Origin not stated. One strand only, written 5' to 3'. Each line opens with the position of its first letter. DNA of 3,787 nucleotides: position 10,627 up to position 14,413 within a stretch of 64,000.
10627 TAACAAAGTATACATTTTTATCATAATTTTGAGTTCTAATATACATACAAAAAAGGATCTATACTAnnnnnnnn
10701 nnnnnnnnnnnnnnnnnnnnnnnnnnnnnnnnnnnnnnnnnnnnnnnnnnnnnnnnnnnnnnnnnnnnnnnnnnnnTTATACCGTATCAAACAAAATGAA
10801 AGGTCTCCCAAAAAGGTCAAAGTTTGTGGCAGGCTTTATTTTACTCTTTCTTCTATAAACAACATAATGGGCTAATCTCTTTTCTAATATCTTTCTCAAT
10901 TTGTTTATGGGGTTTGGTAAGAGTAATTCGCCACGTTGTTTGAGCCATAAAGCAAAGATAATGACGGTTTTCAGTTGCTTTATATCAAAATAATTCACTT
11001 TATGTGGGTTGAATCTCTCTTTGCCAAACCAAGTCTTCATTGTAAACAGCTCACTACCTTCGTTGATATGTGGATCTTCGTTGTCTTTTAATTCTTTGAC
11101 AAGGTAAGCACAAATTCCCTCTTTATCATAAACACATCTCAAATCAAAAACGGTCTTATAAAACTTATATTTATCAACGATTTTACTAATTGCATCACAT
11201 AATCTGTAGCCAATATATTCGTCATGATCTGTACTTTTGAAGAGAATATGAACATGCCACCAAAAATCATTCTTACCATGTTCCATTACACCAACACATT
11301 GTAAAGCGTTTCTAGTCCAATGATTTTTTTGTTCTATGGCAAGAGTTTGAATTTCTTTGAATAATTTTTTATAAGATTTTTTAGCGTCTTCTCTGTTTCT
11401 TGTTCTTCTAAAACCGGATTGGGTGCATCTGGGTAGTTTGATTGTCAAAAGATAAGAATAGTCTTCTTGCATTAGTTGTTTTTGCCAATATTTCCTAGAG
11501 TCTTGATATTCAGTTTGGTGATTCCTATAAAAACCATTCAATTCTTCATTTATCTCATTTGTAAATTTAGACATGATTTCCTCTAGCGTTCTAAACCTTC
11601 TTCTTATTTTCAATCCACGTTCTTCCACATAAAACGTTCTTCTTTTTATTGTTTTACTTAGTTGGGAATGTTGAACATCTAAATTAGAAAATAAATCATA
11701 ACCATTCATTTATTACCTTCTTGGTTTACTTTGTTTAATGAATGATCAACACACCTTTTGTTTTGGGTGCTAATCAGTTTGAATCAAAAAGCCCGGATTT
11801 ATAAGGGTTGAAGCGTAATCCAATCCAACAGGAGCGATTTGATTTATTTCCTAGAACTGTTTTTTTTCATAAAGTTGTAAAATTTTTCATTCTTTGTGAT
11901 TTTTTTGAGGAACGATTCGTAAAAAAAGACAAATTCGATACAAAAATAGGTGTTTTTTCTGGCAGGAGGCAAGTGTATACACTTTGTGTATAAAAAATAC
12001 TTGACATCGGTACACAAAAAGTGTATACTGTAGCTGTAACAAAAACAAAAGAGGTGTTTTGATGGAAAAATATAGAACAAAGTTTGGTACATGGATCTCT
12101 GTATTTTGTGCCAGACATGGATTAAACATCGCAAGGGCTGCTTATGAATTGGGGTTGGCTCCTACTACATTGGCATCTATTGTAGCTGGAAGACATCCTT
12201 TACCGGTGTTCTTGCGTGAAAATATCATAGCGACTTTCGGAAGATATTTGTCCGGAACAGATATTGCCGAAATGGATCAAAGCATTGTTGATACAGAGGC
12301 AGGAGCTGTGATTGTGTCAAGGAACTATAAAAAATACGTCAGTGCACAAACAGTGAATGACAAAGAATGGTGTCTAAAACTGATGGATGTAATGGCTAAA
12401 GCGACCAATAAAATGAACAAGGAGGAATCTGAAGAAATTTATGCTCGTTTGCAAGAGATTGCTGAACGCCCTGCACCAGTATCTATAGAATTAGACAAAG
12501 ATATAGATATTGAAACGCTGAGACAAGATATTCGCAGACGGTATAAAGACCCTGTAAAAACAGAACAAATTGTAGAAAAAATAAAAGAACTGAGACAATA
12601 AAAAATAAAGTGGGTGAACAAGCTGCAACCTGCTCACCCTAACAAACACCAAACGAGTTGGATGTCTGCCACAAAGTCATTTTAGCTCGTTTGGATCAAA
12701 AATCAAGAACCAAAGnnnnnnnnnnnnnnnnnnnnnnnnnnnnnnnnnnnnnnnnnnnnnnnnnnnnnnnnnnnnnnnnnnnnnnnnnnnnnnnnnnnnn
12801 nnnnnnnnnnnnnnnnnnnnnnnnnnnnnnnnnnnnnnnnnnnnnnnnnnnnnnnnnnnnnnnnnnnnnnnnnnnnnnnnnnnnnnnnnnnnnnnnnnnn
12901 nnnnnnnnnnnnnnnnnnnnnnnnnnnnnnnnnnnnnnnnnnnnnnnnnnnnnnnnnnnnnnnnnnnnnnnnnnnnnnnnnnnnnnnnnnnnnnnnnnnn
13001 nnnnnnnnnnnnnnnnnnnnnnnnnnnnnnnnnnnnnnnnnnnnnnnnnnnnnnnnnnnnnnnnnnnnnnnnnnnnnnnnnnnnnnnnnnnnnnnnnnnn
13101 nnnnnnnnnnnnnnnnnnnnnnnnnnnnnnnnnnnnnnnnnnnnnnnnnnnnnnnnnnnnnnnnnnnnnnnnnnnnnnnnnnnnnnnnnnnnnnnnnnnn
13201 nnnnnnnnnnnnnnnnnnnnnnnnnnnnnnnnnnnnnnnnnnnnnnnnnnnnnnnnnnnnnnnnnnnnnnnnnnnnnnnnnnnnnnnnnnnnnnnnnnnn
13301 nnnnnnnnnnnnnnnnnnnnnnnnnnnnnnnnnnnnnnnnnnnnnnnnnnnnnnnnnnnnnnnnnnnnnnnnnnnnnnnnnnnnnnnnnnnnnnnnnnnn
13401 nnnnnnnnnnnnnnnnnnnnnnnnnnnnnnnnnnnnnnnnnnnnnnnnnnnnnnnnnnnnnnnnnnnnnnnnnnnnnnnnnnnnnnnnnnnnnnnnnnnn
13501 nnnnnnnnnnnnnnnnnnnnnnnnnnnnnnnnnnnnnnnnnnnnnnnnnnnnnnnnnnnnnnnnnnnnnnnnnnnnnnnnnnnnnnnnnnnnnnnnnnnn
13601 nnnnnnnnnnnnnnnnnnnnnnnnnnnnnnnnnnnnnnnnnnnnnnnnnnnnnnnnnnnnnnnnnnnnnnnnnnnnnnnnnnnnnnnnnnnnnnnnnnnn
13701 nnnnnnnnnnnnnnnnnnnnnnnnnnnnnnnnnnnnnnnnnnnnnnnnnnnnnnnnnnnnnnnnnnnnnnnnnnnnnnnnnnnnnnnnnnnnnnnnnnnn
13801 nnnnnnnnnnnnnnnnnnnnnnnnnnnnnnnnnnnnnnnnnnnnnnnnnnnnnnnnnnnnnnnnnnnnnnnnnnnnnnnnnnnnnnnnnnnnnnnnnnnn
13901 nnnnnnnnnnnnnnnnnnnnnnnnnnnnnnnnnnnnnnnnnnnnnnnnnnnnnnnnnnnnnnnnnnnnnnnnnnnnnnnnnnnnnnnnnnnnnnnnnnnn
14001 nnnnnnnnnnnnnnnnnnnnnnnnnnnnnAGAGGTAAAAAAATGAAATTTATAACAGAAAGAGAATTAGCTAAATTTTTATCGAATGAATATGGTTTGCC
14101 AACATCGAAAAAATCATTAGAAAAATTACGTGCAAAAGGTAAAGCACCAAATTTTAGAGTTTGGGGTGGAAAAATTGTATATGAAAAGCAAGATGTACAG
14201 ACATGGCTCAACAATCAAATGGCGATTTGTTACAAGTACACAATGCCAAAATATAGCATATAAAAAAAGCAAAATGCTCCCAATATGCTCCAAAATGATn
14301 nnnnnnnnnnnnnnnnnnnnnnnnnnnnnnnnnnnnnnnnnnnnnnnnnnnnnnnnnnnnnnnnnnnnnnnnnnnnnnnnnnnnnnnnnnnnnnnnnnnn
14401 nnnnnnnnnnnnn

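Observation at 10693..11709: HUH Rep/MobT-like protein with convergently overlapping AlpA-like gene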

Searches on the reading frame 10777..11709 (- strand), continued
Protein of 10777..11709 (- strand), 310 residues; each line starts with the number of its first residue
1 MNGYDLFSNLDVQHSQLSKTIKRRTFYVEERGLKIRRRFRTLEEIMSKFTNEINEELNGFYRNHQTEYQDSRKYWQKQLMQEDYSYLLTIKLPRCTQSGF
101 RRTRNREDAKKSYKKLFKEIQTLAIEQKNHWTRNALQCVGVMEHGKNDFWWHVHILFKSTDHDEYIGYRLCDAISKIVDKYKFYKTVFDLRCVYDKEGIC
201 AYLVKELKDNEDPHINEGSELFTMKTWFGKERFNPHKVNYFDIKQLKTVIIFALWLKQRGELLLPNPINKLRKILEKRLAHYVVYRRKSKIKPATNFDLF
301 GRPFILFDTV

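Call 55: search_dna_similar(query=window:10777-11709:-, collection=phages, mode=protein, max_evalue=1, max_rows=15)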
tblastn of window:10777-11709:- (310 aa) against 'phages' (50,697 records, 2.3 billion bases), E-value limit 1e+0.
No match.

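Call 56: search_dna_similar(query=window:10777-11709:-, collection=plasmids, mode=protein, max_evalue=1, max_rows=15)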
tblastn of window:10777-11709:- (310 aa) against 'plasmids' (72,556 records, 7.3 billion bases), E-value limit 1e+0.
Records with a match: 1; places in all: 1; records where one place covers at least 80% of the query: 0.
Best place of each record, by identity: <60% 1.
By first word of the organism name: Nostoc 1.
By predicted mobility (MOB-suite, as given by PLSDB): conjugative 1.
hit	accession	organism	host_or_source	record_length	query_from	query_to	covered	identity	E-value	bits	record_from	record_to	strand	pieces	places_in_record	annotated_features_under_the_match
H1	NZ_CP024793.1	Nostoc flagelliforme CCNUN1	cell culture,desert soil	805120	9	64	18%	36.5%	6e-1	39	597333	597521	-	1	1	ATP-dependent RecD-like DNA helicase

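Call 57: find_encoding_contigs(protein=P0012, flank=6000, max_places=1)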
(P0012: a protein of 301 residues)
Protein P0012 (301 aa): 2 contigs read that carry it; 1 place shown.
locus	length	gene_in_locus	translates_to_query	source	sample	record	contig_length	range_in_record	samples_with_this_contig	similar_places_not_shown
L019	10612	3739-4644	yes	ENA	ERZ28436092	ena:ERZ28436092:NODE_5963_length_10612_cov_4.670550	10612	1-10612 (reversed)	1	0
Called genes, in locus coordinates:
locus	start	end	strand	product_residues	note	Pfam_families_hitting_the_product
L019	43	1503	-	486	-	PF00239:Resolvase, PF07508:Recombinase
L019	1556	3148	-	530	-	PF00239:Resolvase, PF07508:Recombinase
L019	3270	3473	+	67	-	-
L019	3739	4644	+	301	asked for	-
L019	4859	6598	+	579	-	PF01555:N6_N4_Mtase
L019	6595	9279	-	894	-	PF04851:ResIII (faint), PF08722:Tn7_TnsA-like_N (weak)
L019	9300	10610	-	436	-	?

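Call 58: find_encoding_contigs(protein=P0014, flank=6000, max_places=1)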
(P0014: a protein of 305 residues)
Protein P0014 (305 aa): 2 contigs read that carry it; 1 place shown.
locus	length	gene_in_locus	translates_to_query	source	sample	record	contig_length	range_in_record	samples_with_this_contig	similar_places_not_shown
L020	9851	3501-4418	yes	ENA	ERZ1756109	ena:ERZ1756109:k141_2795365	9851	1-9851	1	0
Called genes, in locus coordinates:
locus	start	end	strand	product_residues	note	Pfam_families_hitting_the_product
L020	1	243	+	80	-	?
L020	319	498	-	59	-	PF00471:Ribosomal_L33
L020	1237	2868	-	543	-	PF00239:Resolvase, PF07508:Recombinase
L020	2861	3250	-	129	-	-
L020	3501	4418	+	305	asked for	-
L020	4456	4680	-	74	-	PF12728:HTH_17 (weak)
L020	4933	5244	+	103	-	-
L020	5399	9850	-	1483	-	?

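Call 72: search_protein_families(library=padloc, proteins=[window:10777-11709:-], max_evalue=0.001)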
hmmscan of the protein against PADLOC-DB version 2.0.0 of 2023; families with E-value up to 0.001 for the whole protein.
window:10777-11709:- (310 aa): 0 families

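Call 84: search_protein_families(library=pfam, proteins=[P0008, P0009, P0010, P0013, P0016], max_evalue=0.1)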
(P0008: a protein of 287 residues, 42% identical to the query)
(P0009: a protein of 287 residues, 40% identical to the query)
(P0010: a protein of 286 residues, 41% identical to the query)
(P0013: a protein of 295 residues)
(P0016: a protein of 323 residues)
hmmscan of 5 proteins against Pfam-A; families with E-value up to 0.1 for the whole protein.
P0008 (287 aa): 1 family
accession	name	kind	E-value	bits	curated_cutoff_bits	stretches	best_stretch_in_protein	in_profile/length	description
PF23343.2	REP_ORF2-G2P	-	1.2e-05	25.9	27.8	1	104-209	10-98/99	Replication-associated protein ORF2/G2P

P0009 (287 aa): 1 family
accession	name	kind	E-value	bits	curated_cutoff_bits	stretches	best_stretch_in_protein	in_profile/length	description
PF23343.2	REP_ORF2-G2P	-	2.9e-06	27.9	27.8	1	105-210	10-98/99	Replication-associated protein ORF2/G2P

P0010 (286 aa): 0 families

P0013 (295 aa): 2 families
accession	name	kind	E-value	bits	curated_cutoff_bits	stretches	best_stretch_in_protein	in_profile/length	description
PF09650.15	PHA_gran_rgn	-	0.0014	19.3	26.6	1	103-175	9-78/87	Putative polyhydroxyalkanoic acid system protein (PHA_gran_rgn)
PF21082.3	MS_channel_3rd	-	0.0054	17.6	21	0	108-180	12-85/88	Mechanosensitive ion channel MscS, C-terminal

P0016 (323 aa): 1 family
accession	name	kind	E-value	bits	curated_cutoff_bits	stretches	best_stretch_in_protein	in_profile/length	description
PF23343.2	REP_ORF2-G2P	-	0.0012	19.6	27.8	1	113-223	9-97/99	Replication-associated protein ORF2/G2P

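Call 86: find_encoding_contigs(protein=window:10777-11709:-, flank=10000, max_places=8)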
Protein window:10777-11709:- (310 aa): no gene with exactly this product is on record in the collection.

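Call 87: find_encoding_contigs(protein=P0001, flank=10000, max_places=8)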
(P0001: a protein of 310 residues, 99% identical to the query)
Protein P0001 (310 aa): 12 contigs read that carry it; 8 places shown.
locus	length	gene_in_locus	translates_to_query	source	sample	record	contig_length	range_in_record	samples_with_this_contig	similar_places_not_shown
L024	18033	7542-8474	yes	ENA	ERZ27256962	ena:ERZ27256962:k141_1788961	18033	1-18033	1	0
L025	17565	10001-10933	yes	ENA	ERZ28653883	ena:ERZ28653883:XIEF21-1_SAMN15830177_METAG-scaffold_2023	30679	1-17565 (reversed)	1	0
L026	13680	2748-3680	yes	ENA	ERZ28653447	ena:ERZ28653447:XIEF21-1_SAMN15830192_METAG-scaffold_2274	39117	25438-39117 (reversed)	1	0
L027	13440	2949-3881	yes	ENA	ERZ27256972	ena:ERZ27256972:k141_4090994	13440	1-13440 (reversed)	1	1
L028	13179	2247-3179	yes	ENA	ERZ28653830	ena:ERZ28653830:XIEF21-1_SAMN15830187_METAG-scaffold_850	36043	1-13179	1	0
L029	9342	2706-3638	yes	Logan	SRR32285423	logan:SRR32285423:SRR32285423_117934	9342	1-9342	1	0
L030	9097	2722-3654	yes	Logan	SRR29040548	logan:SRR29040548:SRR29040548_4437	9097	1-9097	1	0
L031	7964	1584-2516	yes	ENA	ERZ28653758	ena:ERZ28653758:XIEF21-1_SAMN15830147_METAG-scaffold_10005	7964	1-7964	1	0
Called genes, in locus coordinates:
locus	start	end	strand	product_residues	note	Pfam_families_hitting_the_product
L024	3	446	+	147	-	?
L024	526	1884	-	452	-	PF00289:Biotin_carb_N, PF02222:ATP-grasp, PF02786:CPSase_L_D2, PF07478:Dala_Dala_lig_C, PF02785:Biotin_carb_C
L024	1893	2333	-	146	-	PF00364:Biotin_lipoyl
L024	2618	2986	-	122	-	PF00825:Ribonuclease_P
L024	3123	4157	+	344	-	PF00022:Actin, PF06723:MreB_Mbl, PF00012:HSP70, PF14450:FtsA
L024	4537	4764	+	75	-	-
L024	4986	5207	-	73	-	-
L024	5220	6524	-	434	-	PF13356:Arm-DNA-bind_3 (weak), PF22022:Phage_int_M (faint), PF14659:Phage_int_SAM_3, PF00589:Phage_integrase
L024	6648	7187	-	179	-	-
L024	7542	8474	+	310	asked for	-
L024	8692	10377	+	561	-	PF01555:N6_N4_Mtase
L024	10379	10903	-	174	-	PF13091:PLDc_2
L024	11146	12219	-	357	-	PF02086:MethyltransfD12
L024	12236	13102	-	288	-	PF02086:MethyltransfD12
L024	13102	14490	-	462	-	-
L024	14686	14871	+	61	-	-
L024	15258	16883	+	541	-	PF00133:tRNA-synt_1, PF09334:tRNA-synt_1g, PF19303:Anticodon_3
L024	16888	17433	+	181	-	-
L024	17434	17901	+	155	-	-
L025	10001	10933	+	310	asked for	-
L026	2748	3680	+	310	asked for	-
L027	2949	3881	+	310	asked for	-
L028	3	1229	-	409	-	?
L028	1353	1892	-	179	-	-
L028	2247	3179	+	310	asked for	-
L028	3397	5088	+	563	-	-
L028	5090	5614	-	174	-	PF13091:PLDc_2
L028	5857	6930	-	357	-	PF02086:MethyltransfD12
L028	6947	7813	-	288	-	PF02086:MethyltransfD12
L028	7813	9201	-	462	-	-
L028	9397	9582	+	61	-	-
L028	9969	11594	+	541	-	PF00133:tRNA-synt_1, PF09334:tRNA-synt_1g, PF19303:Anticodon_3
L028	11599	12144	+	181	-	-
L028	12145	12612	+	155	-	-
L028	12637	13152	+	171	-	PF02677:QueH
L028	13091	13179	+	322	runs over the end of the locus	PF00698:Acyl_transf_1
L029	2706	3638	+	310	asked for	-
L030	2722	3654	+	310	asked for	-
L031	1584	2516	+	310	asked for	-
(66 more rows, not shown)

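Call 97: fold_search(model_id=the predicted structure, library=pdb)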
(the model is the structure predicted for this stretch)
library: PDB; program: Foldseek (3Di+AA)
matches with E <= 10: 1106; with E <= 0.001: 0
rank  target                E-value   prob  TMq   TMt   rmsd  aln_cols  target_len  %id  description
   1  3wrn                  1.4e-03  0.98  0.26  0.31  10.3       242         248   15  Minute virus of mice non-structural protein-1N-terminal nuclease domain reveals a unique Zn2+ coordination in the active (released 2015-01-21)
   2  4zo0_A                1.5e-03  1.00  0.26  0.36   7.6       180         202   12  X-ray Structure of AAV-2 Origin Binding Domain (released 2015-10-07)
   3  5dcx_B                2.5e-03  0.99  0.27  0.38  12.0       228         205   12  Structural studies of AAV2 Rep68 reveal a partially structured linker and compact domain conformation (released 2015-09-23)
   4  5dcx_A                3.4e-03  0.99  0.27  0.37  11.8       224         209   12  Structural studies of AAV2 Rep68 reveal a partially structured linker and compact domain conformation (released 2015-09-23)
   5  4zo0_C                3.6e-03  0.99  0.27  0.39   6.6       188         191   12  X-ray Structure of AAV-2 Origin Binding Domain (released 2015-10-07)
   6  5dcx_H                3.8e-03  0.98  0.27  0.38  11.5       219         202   13  Structural studies of AAV2 Rep68 reveal a partially structured linker and compact domain conformation (released 2015-09-23)
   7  6xb8_B                4.0e-03  0.99  0.26  0.38   6.8       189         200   14  Adeno-Associated Virus Origin Binding Domain in complex with ssDNA (released 2020-12-09)
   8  5dcx_I                5.1e-03  0.99  0.27  0.40   7.0       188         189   10  Structural studies of AAV2 Rep68 reveal a partially structured linker and compact domain conformation (released 2015-09-23)
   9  5dcx_C                5.5e-03  0.99  0.24  0.34   6.9       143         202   12  Structural studies of AAV2 Rep68 reveal a partially structured linker and compact domain conformation (released 2015-09-23)
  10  8iqh_D                5.5e-03  0.77  0.20  0.09  13.3       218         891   12  Structure of Full-Length AsfvPrimPol in Apo-Form (released 2023-07-26)
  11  5byg_C                5.8e-03  0.99  0.28  0.40   5.9       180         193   13  X-ray structure of AAV2 OBD-AAVS1 complex 2:1 (released 2015-09-23)
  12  5dcx_D                5.8e-03  0.97  0.28  0.38  10.2       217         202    9  Structural studies of AAV2 Rep68 reveal a partially structured linker and compact domain conformation (released 2015-09-23)
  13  5dcx_F                7.3e-03  0.98  0.26  0.39   7.0       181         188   12  Structural studies of AAV2 Rep68 reveal a partially structured linker and compact domain conformation (released 2015-09-23)
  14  5byg_B                7.8e-03  0.97  0.28  0.39  11.3       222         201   13  X-ray structure of AAV2 OBD-AAVS1 complex 2:1 (released 2015-09-23)
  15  5dcx_E                8.3e-03  0.99  0.27  0.39   7.0       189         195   10  Structural studies of AAV2 Rep68 reveal a partially structured linker and compact domain conformation (released 2015-09-23)
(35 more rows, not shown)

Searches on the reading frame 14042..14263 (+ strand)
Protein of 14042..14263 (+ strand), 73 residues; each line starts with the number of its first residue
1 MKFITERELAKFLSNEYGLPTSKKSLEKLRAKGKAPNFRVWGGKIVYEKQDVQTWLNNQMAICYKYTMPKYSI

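Call 3: search_protein_families(library=pfam, proteins=[window:14042-14263:+], max_evalue=1)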
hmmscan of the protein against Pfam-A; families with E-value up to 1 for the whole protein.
window:14042-14263:+ (73 aa): 1 family
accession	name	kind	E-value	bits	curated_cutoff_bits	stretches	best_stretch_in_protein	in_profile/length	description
PF12728.13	HTH_17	-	7.2e-05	23.4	27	1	19-59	11-50/51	Helix-turn-helix domain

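Call 4: search_protein_families(library=ncbifam, proteins=[window:14042-14263:+], max_evalue=1)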
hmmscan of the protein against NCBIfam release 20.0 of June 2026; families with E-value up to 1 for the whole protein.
window:14042-14263:+ (73 aa): 0 families

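Call 7: search_protein_families(library=phrogs, proteins=[window:14042-14263:+], max_evalue=1)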
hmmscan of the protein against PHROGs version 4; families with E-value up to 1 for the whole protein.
window:14042-14263:+ (73 aa): 3 families
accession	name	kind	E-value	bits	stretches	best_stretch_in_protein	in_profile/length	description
phrog_66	-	integration and excision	0.00024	21.9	1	3-62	93-146/412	excisionase and transcriptional regulator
phrog_25262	-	unknown function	0.075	14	1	22-59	47-84/106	-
phrog_2528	-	unknown function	0.17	12.9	1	20-60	39-80/90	-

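Call 72: search_protein_families(library=padloc, proteins=[window:14042-14263:+], max_evalue=0.001)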
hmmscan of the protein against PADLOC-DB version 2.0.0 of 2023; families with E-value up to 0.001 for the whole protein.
window:14042-14263:+ (73 aa): 0 families
